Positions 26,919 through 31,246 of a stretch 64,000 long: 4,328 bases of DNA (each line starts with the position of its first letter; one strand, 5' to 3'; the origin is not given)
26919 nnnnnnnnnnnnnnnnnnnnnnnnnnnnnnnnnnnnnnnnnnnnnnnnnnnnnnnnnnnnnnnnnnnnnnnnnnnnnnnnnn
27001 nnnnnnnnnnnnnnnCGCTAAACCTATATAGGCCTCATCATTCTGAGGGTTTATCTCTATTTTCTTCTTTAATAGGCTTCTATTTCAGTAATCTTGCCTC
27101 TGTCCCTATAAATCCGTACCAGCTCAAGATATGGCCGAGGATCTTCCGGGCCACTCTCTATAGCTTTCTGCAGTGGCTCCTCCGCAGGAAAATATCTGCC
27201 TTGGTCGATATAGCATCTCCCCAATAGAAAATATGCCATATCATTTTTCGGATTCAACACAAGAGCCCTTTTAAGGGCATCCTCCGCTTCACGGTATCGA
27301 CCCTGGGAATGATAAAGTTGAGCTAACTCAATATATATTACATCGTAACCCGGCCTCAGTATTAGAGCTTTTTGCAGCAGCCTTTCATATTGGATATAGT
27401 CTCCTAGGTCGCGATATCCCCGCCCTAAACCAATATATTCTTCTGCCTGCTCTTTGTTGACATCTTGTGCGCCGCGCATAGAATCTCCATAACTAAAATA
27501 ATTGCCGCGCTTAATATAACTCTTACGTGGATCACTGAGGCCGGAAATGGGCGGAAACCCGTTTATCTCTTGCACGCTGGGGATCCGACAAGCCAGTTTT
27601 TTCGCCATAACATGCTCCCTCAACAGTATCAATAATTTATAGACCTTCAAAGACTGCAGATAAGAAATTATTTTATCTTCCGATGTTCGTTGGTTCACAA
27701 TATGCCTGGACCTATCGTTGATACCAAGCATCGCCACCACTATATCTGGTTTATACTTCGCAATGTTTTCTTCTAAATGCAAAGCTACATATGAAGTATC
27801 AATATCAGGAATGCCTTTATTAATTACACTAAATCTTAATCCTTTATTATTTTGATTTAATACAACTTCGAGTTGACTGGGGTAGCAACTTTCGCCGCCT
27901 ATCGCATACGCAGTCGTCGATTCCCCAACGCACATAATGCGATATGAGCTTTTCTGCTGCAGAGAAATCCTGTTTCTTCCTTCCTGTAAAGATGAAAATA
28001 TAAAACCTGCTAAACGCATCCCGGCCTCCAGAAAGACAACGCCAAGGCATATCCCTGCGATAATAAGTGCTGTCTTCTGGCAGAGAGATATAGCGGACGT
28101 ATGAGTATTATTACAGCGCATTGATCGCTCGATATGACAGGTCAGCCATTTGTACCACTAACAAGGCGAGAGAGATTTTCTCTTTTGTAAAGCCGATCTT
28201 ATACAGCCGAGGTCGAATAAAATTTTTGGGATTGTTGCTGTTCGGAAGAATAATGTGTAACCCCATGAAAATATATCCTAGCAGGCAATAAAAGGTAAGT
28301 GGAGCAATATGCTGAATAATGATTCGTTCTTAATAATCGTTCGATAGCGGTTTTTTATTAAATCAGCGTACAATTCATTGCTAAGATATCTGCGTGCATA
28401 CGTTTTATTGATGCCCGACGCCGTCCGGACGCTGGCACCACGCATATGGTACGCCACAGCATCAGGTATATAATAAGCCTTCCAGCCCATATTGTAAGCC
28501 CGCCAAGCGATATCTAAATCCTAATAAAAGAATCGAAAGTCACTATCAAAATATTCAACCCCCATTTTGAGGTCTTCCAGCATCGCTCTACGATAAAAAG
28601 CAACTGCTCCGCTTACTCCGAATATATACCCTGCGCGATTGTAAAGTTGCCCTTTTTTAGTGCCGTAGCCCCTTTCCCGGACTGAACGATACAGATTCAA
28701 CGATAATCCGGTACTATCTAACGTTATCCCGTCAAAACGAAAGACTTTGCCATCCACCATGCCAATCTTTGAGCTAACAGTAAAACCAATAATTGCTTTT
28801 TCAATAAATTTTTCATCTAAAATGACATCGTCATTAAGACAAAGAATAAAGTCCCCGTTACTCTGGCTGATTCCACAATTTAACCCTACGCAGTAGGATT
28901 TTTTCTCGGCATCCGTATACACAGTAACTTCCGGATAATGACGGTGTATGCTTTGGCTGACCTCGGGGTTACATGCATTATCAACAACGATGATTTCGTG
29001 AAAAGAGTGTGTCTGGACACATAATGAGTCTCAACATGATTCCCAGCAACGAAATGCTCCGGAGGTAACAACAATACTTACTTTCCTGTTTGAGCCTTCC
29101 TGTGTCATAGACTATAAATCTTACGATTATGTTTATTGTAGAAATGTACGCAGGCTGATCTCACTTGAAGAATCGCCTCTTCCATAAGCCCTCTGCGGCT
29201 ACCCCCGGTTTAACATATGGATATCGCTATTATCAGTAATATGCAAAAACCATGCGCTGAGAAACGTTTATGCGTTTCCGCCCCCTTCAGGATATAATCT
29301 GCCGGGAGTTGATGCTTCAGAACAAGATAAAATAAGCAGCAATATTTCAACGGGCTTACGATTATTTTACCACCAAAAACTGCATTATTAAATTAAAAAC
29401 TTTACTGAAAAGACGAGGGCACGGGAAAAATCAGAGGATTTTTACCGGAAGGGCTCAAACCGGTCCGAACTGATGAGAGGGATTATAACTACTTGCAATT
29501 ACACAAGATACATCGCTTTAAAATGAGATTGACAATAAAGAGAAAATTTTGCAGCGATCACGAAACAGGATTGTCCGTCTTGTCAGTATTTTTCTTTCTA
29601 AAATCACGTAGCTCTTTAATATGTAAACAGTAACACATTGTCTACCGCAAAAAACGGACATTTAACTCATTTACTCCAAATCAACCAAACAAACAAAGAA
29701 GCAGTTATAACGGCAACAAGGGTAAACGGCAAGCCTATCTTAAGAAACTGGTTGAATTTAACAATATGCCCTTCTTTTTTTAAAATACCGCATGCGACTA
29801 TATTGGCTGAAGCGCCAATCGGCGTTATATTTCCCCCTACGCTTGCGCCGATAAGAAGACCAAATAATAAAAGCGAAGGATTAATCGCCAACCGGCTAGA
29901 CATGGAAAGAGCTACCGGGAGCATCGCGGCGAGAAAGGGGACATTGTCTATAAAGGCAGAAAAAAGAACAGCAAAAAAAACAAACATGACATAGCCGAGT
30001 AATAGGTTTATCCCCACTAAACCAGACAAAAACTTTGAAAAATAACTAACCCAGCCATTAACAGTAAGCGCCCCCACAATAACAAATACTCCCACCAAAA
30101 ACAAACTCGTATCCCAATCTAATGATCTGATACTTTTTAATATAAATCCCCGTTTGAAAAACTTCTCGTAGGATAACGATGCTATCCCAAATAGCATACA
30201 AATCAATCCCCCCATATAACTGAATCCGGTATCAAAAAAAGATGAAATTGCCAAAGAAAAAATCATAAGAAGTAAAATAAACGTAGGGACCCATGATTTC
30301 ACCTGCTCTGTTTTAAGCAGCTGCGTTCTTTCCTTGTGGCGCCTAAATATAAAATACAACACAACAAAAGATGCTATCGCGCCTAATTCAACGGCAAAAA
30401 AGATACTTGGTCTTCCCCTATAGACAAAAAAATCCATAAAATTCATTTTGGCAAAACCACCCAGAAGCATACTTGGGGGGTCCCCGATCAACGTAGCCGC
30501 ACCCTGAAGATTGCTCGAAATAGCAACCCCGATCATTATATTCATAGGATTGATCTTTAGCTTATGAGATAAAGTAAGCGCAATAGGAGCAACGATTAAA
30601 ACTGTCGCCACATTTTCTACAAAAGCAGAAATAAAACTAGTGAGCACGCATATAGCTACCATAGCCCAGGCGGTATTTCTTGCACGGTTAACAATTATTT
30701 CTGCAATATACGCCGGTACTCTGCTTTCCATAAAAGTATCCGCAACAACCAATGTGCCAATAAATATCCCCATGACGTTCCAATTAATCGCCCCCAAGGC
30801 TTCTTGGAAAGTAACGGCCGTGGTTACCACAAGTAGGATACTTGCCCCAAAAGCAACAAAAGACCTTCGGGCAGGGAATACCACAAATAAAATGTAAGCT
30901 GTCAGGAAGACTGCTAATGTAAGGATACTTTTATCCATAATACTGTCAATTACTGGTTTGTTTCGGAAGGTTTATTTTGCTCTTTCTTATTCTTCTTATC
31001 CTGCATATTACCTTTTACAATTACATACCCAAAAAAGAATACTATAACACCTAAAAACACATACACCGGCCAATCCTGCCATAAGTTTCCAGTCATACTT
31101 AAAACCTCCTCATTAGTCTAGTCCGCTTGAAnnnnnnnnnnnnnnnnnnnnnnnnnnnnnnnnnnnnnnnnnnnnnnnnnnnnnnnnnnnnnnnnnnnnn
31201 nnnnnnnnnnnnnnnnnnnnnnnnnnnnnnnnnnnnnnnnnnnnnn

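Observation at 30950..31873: Orphan rnfA flanked by two unannotated small single-TM proteins, with no other rnf/nqr genes nearby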

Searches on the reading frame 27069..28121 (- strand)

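Call 5: search_protein_families(library=ncbifam, proteins=[window:27069-28121:-], max_evalue=0.001)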
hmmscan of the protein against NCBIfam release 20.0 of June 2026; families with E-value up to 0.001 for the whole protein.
window:27069-28121:- (350 aa): 13 families
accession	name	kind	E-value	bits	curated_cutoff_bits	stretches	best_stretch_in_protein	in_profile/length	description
TIGR02521.1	type_IV_pilW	equivalog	1.8e-12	47.3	154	1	222-294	26-99/234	type IV pilus biogenesis/stability protein PilW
TIGR02917.1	PEP_TPR_lipo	equivalog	3.9e-10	38.3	312.2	1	263-346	25-108/899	XrtA/PEP-CTERM system TPR-repeat protein PrsT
NF040959.1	MamA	equivalog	3.8e-09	36.3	200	1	200-342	45-187/204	magnetosome protein MamA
TIGR02552.1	LcrH_SycD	equivalog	4.5e-07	29.7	104.8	1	214-329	6-121/136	SycD/LcrH family type III secretion system chaperone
NF047558.1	TPR_END_plus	domain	2.5e-06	27.3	32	0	263-295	2-33/56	TPR end-of-group domain-containing protein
TIGR03939.1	PGA_TPR_OMP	equivalog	4.3e-06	25.2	366.65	1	242-328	411-497/800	poly-beta-1,6 N-acetyl-D-glucosamine export porin PgaA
NF047371.1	FlcA_CTERM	equivalog_domain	7.6e-06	24.7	300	1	239-322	326-420/646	periplasmic flagellar collar protein FlcA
NF042968.1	AcxylEst_AxeA1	equivalog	5.2e-05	21.7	700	1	52-179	267-401/459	acetylxylan esterase AxeA1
TIGR00990.1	3a0801s09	subfamily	6.3e-05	21.8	757.25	1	249-348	354-453/615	mitochondrial import receptor subunit TOM70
NF033758.1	gliding_GltE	equivalog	0.00017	20.7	225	1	249-319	245-315/411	adventurous gliding motility TPR repeat lipoprotein GltE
NF033920.0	C39_PA2778_fam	equivalog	0.00029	20.3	150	0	224-290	188-254/255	PA2778 family cysteine peptidase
NF052312.1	T9SS_PorW_SprE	equivalog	0.00054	18.7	250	1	256-336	286-370/716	type IX secretion system periplasmic lipoprotein PorW/SprE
NF033762.1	social_mot_Tgl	equivalog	0.00068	19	225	0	249-346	89-188/252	social motility TPR repeat lipoprotein Tgl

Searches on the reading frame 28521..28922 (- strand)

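Call 65: search_protein_families(library=pfam, proteins=[window:28521-28922:-], max_evalue=0.00001)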
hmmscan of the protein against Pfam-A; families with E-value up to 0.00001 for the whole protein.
window:28521-28922:- (133 aa): 1 family
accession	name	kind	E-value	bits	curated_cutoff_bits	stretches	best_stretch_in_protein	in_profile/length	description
PF00535.33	Glycos_transf_2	-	7.4e-07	29.7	23.3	1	9-118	65-167/168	Glycosyl transferase family 2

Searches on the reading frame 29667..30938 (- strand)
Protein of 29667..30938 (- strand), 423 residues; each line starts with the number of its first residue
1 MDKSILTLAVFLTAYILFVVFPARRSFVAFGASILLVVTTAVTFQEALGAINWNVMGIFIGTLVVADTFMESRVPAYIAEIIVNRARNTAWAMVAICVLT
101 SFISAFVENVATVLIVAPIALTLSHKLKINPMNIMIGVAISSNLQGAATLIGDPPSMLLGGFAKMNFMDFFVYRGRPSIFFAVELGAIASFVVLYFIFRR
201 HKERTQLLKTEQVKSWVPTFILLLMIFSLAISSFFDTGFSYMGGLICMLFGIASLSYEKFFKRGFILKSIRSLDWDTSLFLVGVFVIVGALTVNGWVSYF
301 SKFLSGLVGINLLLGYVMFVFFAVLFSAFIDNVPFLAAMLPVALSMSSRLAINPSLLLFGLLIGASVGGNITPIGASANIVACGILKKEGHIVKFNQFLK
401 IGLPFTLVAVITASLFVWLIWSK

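Call 3: search_protein_families(library=pfam, proteins=[window:29667-30938:-], max_evalue=0.01)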
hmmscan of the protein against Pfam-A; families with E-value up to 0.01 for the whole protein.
window:29667-30938:- (423 aa): 6 families
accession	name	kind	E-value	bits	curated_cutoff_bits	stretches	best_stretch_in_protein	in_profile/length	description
PF03600.22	CitMHS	-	1.7e-64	218.5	31.9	2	15-346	1-317/336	Citrate transporter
PF00939.25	Na_sulph_symp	-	4.7e-16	59.3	27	2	274-421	321-466/472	Sodium:sulfate symporter transmembrane region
PF02040.21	ArsB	-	1.4e-11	44.9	22.2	1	8-419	3-423/423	Arsenical pump membrane protein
PF06808.19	DctM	-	1.7e-09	37.5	23.8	2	201-419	199-410/413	Tripartite ATP-independent periplasmic transporter, DctM component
PF07158.17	MatC_N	-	0.00022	21.7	23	0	275-369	52-149/149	Dicarboxylate carrier protein MatC N-terminus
PF15125.11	TMEM238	-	0.0039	17.8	27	1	156-183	20-47/64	TMEM238 protein family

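Call 5: search_protein_families(library=ncbifam, proteins=[window:29667-30938:-], max_evalue=0.001)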
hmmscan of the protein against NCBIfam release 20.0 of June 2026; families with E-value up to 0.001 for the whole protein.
window:29667-30938:- (423 aa): 7 families
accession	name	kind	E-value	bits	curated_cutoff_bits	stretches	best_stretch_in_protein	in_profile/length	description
NF040989.1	MamN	equivalog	9.8e-25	87.1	500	1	4-387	3-389/437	magnetosome biogenesis transporter MamN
TIGR00785.1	dass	subfamily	3.6e-24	85.3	198.6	1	5-418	11-441/444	DASS family sodium-coupled anion symporter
NF011980.0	PRK15445.1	subfamily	1.9e-17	63.4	457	1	5-419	3-426/430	arsenical efflux pump membrane protein ArsB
NF033877.0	arsB_Sta_pI258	exception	8.9e-15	54.8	760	1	5-413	3-418/429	arsenite efflux transporter membrane subunit ArsB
TIGR00935.1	2a45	subfamily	1.6e-13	50.6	415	1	6-419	2-424/426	arsenite/antimonite efflux transporter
NF038006.1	NhaD_1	equivalog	2.4e-07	30.1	80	1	267-385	279-384/405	sodium:proton antiporter NhaD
TIGR00786.1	dctM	subfamily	0.00037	19.4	268.45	1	53-143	260-348/405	TRAP transporter large permease subunit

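Call 64: search_solved_structures(query=window:29667-30938:-, max_evalue=0.001)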
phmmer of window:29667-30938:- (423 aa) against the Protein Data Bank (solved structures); distinct sequences matched with E-value up to 0.001: 6.
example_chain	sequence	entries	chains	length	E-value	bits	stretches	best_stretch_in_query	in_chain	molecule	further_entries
10tp_A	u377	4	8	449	5.4e-10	42.4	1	5-413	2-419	Arsenical pump membrane protein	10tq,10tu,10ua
4f35_D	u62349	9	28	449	3.6e-09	39.6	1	28-421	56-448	Transporter, NadC family | DASS family sodium-coupled anion symporter | VcINDY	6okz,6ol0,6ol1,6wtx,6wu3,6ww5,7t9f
9n5n_A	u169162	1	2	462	3.8e-09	39.6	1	28-421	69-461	Transporter, NadC family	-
5ul7_A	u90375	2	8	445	4e-09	39.5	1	28-421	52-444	Transporter, NadC family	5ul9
5uld_A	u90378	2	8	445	1.6e-08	37.5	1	29-421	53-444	Transporter, NadC family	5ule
8uvc_A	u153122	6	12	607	3.8e-06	29.7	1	20-156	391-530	Na(+)/dicarboxylate cotransporter 3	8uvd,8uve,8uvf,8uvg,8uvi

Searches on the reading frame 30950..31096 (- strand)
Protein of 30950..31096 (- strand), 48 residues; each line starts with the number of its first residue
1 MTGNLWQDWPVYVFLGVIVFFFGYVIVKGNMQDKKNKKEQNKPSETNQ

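Call 3: search_protein_families(library=pfam, proteins=[window:30950-31096:-], max_evalue=0.01)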
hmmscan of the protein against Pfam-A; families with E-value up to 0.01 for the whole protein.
window:30950-31096:- (48 aa): 0 families

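Call 5: search_protein_families(library=ncbifam, proteins=[window:30950-31096:-], max_evalue=0.001)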
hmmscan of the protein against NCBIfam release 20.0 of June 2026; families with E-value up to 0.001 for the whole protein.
window:30950-31096:- (48 aa): 1 family
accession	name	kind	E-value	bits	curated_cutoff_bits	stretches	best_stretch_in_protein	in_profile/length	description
NF045939.1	MHJ_0274_fam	hypoth_equivalog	0.00036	20.3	80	1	13-45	9-41/165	MHJ_0274 family protein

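Call 23: search_protein_families(library=ncbifam, proteins=[window:30953-31096:-], max_evalue=10)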
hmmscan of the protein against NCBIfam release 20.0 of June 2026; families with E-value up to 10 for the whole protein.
seq(48 aa): 2 families
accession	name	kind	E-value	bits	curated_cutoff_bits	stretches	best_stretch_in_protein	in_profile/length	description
NF045939.1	MHJ_0274_fam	hypoth_equivalog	0.00036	20.3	80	1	13-45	9-41/165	MHJ_0274 family protein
NF041023.1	PP0621_fam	subfamily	0.15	12.3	45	1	15-44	5-34/71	PP0621 family protein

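Call 41: search_protein_families(library=pfam, proteins=[window:30953-31096:-], max_evalue=10)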
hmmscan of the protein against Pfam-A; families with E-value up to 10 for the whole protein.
seq(48 aa): 7 families
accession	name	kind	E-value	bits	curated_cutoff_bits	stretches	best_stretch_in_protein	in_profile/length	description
PF15361.11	RIC3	-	0.025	15.4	28.9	1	10-44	81-113/146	Resistance to inhibitors of cholinesterase homologue 3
PF15206.11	FAM209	-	0.047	13.8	27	1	7-44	34-70/149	FAM209 family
PF25184.1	YxzE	-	0.086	14.3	40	1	13-41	4-34/65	YxzE-like putative bacteriocin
PF01040.23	UbiA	-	0.12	12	34.2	1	2-44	136-176/250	UbiA prenyltransferase family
PF14715.11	FixP_N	-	0.13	12.4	24.9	1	9-27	22-40/48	N-terminal domain of cytochrome oxidase-cbb3, FixP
PF04277.18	OAD_gamma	-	0.14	13.3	27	1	13-46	16-52/76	Oxaloacetate decarboxylase, gamma chain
PF06699.16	PIG-F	-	0.32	11.6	24.2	1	6-25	160-176/183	GPI biosynthesis protein family Pig-F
